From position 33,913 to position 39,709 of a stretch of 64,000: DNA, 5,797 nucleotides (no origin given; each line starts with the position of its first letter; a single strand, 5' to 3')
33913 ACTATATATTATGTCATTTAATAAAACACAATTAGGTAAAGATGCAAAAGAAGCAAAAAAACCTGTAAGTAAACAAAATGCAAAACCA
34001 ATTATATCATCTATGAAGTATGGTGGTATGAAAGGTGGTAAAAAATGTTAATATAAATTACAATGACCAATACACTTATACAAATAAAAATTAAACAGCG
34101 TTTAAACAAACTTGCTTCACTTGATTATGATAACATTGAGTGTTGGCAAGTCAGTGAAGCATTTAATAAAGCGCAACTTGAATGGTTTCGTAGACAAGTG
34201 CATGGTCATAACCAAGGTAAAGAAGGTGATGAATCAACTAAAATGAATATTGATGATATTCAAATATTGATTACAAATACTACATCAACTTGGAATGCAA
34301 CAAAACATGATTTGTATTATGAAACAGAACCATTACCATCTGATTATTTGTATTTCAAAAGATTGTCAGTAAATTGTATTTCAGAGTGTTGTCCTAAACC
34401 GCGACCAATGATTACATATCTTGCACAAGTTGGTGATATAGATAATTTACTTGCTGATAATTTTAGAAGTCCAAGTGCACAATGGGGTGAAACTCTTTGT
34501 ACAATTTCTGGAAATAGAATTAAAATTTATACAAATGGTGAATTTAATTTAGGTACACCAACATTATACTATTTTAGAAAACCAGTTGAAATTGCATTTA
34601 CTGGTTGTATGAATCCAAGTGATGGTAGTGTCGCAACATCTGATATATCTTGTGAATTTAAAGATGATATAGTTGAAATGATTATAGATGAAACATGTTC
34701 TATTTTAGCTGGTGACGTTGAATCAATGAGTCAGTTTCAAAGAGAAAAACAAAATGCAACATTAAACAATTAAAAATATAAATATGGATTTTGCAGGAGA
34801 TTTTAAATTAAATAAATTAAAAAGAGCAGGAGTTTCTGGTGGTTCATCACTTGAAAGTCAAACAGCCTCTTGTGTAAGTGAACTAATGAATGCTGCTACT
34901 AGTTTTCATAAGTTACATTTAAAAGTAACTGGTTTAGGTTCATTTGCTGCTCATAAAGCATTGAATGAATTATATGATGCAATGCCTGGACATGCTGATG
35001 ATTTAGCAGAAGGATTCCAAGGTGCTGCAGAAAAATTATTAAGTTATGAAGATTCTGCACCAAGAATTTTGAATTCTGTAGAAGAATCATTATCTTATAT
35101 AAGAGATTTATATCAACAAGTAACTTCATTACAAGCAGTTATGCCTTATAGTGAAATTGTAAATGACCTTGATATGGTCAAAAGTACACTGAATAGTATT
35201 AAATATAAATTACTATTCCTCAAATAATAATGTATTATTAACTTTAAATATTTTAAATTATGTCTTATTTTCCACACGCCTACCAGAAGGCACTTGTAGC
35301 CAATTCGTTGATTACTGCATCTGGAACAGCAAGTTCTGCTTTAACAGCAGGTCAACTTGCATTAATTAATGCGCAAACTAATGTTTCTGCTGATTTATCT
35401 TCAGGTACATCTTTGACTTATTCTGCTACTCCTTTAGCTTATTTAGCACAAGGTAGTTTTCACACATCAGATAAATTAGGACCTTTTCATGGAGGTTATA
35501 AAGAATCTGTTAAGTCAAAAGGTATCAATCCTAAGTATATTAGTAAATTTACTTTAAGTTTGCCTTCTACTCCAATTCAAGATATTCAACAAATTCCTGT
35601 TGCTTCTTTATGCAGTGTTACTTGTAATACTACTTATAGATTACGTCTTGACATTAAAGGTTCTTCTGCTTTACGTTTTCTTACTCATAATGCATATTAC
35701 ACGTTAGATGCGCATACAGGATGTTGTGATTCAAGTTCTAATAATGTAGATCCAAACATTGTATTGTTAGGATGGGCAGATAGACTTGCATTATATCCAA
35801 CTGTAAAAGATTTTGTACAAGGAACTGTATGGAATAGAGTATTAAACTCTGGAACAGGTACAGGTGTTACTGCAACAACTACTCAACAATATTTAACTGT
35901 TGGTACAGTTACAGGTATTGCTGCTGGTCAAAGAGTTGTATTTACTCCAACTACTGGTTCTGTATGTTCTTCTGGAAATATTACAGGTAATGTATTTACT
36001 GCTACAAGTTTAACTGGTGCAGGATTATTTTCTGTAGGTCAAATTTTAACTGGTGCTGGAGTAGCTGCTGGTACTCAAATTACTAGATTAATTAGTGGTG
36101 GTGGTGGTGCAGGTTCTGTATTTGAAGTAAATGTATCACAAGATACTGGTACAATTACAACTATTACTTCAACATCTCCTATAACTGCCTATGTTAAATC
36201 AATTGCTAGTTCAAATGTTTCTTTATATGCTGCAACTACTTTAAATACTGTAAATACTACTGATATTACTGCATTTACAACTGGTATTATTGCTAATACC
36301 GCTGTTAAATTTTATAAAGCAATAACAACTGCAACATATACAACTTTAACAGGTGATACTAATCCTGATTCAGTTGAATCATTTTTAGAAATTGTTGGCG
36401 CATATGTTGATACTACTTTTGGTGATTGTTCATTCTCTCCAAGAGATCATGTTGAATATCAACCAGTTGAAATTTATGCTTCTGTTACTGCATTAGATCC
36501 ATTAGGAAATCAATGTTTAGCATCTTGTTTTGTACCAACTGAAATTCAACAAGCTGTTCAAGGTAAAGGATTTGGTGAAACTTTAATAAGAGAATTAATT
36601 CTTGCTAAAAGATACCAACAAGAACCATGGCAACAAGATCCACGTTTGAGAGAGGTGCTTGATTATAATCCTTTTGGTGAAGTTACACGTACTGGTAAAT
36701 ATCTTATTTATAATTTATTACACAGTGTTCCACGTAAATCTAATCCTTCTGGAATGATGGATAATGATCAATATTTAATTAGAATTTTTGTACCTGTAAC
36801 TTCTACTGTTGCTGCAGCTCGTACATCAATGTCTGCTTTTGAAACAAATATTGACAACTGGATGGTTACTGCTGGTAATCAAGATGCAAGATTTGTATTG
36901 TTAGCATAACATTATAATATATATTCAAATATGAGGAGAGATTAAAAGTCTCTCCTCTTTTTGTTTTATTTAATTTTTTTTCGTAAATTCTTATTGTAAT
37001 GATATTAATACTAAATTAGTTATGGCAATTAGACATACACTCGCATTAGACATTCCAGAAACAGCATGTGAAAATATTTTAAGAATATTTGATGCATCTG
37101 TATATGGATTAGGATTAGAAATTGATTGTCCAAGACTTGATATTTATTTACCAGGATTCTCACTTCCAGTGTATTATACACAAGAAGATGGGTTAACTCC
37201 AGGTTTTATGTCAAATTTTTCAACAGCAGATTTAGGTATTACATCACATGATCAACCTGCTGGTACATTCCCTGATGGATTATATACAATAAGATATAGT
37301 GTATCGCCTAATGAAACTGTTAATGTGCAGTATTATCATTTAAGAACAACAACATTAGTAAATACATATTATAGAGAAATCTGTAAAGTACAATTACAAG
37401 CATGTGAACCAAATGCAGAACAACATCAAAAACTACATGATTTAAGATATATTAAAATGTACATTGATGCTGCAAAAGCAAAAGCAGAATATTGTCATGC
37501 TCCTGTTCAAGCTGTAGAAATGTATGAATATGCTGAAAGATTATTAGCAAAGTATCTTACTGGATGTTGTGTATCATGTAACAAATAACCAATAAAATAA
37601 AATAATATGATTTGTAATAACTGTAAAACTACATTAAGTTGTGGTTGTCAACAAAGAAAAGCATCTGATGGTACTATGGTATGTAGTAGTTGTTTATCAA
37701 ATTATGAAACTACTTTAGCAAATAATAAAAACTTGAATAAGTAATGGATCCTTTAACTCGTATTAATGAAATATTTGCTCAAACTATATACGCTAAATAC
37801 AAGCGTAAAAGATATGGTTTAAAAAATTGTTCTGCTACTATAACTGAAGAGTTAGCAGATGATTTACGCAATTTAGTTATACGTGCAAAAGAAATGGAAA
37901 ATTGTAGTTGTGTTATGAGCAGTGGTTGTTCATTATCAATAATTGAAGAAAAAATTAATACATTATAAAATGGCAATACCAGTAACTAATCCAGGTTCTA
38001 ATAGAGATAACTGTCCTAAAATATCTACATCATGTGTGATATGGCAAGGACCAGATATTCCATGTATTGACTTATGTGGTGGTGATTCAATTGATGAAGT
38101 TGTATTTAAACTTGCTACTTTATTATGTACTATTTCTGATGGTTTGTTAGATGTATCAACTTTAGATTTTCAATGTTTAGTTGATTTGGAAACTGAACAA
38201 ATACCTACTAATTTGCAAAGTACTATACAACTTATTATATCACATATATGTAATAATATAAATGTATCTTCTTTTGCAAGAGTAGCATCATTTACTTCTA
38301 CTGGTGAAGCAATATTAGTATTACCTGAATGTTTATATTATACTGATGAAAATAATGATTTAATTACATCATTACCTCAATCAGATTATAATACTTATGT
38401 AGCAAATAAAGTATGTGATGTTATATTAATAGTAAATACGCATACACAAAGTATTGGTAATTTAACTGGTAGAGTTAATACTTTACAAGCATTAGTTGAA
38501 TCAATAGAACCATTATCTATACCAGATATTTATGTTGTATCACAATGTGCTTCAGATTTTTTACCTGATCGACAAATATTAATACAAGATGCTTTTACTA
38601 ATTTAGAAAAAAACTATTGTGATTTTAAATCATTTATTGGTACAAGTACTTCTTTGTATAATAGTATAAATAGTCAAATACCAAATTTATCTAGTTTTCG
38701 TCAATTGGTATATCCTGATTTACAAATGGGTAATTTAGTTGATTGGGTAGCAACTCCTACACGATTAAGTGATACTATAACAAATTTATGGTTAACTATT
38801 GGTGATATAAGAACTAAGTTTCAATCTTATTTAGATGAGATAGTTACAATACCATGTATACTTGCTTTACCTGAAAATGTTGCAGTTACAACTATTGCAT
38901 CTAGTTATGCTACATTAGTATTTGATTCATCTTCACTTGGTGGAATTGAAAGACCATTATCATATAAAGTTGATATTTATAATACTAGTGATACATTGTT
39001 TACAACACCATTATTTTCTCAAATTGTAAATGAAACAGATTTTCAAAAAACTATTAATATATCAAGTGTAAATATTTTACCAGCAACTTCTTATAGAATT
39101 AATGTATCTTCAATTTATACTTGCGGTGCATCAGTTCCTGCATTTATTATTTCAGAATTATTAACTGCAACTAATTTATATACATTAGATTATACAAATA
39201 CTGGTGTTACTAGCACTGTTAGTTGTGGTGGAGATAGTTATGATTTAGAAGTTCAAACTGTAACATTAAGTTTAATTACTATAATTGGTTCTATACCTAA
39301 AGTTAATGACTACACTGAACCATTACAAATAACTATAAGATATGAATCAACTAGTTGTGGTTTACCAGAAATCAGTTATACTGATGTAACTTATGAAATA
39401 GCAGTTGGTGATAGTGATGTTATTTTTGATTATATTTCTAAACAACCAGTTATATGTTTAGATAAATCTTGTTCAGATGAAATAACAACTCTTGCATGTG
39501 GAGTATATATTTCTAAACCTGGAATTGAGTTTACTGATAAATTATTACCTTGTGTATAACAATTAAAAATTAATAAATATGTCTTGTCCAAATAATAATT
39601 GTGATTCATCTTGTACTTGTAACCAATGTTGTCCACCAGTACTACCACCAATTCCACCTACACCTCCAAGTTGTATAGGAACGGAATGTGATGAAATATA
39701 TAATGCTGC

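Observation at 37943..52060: A modular fiber/adhesin family built from a shared N-terminal Cys-motif anchor, tandem Ig-like repeats and duplicated C-terminal FISUMP domains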

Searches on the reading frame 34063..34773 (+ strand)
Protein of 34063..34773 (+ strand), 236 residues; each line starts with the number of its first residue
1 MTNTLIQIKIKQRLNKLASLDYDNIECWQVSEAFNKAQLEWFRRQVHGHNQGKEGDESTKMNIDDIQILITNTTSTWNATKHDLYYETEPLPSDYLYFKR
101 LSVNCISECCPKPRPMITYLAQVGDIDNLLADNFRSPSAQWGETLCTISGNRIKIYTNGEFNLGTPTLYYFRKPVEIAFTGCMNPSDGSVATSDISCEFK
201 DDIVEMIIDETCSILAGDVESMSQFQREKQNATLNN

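Call 10: search_protein_families(library=phrogs, proteins=[window:34063-34773:+], max_evalue=0.001)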
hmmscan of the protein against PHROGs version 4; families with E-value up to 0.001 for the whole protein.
window:34063-34773:+ (236 aa): 2 families
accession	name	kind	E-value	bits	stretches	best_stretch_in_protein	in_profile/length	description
phrog_29507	-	head and packaging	6.2e-07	30.2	1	66-212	57-197/219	virion structural protein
phrog_15924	-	unknown function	2.2e-06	28.4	1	8-221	8-219/235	-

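Call 11: search_protein_families(library=pfam, proteins=[window:34063-34773:+], max_evalue=0.001)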
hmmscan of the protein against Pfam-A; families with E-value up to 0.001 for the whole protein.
window:34063-34773:+ (236 aa): 0 families

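Call 45: search_protein_families(library=pfam, proteins=[window:34063-34773:+], max_evalue=1)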
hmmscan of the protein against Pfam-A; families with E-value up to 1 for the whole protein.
window:34063-34773:+ (236 aa): 0 families

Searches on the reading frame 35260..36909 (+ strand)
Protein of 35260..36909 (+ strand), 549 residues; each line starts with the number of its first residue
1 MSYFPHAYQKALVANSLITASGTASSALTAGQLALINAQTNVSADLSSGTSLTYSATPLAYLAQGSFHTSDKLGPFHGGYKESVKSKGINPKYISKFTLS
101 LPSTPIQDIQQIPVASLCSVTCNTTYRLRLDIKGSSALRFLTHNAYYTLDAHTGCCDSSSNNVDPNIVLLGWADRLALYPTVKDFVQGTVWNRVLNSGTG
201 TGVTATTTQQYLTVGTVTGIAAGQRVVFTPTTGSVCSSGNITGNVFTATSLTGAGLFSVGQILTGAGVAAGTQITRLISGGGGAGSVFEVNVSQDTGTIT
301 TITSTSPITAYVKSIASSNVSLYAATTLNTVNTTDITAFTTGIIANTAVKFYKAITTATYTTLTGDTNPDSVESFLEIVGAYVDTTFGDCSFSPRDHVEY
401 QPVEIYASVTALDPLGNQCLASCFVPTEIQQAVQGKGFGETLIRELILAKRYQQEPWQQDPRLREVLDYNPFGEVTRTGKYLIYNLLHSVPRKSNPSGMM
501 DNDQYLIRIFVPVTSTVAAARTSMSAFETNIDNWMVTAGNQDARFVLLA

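Call 10: search_protein_families(library=phrogs, proteins=[window:35260-36909:+], max_evalue=0.001)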
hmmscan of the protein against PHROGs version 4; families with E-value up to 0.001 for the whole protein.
window:35260-36909:+ (549 aa): 1 family
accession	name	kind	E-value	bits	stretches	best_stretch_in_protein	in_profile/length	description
phrog_21413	-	unknown function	2.7e-05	24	1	235-379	399-529/595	-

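Call 11: search_protein_families(library=pfam, proteins=[window:35260-36909:+], max_evalue=0.001)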
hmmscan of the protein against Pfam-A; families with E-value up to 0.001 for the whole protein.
window:35260-36909:+ (549 aa): 0 families

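Call 45: search_protein_families(library=pfam, proteins=[window:35260-36909:+], max_evalue=1)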
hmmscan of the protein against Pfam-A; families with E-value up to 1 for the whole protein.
window:35260-36909:+ (549 aa): 1 family
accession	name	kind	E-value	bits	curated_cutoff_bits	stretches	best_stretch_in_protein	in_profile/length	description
PF18745.7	SNAD2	-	0.12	12.6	25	1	273-319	82-130/200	Secreted Novel AID/APOBEC-like Deaminase 2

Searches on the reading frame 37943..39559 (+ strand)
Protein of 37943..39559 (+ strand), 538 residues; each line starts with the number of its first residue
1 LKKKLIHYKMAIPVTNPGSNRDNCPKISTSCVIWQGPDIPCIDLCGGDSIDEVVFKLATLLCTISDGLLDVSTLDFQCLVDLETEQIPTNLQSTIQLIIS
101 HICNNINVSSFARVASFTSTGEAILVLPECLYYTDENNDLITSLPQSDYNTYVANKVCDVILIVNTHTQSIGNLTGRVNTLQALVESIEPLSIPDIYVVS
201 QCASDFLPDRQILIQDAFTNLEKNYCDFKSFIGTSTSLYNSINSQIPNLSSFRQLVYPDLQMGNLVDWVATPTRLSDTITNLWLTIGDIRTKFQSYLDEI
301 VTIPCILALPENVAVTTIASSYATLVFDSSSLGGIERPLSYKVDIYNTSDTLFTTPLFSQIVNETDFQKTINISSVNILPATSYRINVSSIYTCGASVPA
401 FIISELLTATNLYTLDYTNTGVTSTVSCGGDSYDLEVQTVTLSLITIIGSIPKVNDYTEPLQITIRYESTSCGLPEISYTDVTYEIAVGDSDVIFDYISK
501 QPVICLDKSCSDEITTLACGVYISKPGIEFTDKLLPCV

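Call 4: search_protein_families(library=ncbifam, proteins=[window:37943-39559:+], max_evalue=0.01)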
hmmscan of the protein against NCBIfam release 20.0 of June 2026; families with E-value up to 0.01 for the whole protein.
window:37943-39559:+ (538 aa): 0 families

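Call 5: search_protein_families(library=pfam, proteins=[window:37943-39559:+], max_evalue=0.01)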
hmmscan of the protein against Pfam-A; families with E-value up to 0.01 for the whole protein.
window:37943-39559:+ (538 aa): 0 families

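Call 6: search_protein_families(library=phrogs, proteins=[window:37943-39559:+], max_evalue=0.001)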
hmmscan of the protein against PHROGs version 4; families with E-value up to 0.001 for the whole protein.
window:37943-39559:+ (538 aa): 0 families

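Call 101: find_related_loci(query=window:37970-39556:+, collection=viral_contigs, flank=9000)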
Query window:37970-39556:+ (529 aa) in viral_contigs; peptide patterns used: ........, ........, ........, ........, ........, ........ (x = any residue, [..] = any of these).
336 stretches matched a pattern; 324 encode a relative of the query (tblastn E <= 1e-3); the best 80 are kept; 80 distinct loci.
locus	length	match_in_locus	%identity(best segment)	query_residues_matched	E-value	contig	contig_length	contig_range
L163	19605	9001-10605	57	1-529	0e+0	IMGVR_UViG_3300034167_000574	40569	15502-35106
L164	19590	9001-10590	41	1-521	4e-118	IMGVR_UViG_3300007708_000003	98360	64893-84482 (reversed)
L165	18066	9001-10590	41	1-521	4e-118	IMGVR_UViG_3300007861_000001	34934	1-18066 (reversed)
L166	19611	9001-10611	39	1-528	1e-115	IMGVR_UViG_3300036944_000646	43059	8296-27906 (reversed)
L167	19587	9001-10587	40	1-521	1e-109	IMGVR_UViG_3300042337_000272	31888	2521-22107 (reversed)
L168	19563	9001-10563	40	1-521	6e-108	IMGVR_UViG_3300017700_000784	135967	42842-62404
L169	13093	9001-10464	35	12-510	9e-79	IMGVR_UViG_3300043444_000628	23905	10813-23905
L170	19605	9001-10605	57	1-529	0e+0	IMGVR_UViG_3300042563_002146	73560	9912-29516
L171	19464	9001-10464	35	12-510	5e-76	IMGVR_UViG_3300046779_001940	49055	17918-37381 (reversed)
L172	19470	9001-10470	35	12-510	1e-71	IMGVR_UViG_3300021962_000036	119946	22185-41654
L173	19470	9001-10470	34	12-510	2e-69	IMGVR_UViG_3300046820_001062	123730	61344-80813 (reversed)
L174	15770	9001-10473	34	12-510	8e-66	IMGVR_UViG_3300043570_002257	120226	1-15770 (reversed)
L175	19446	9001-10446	35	12-502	4e-70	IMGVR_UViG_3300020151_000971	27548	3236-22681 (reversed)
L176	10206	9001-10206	33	13-427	4e-60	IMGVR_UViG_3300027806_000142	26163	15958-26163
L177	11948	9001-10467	30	14-510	4e-60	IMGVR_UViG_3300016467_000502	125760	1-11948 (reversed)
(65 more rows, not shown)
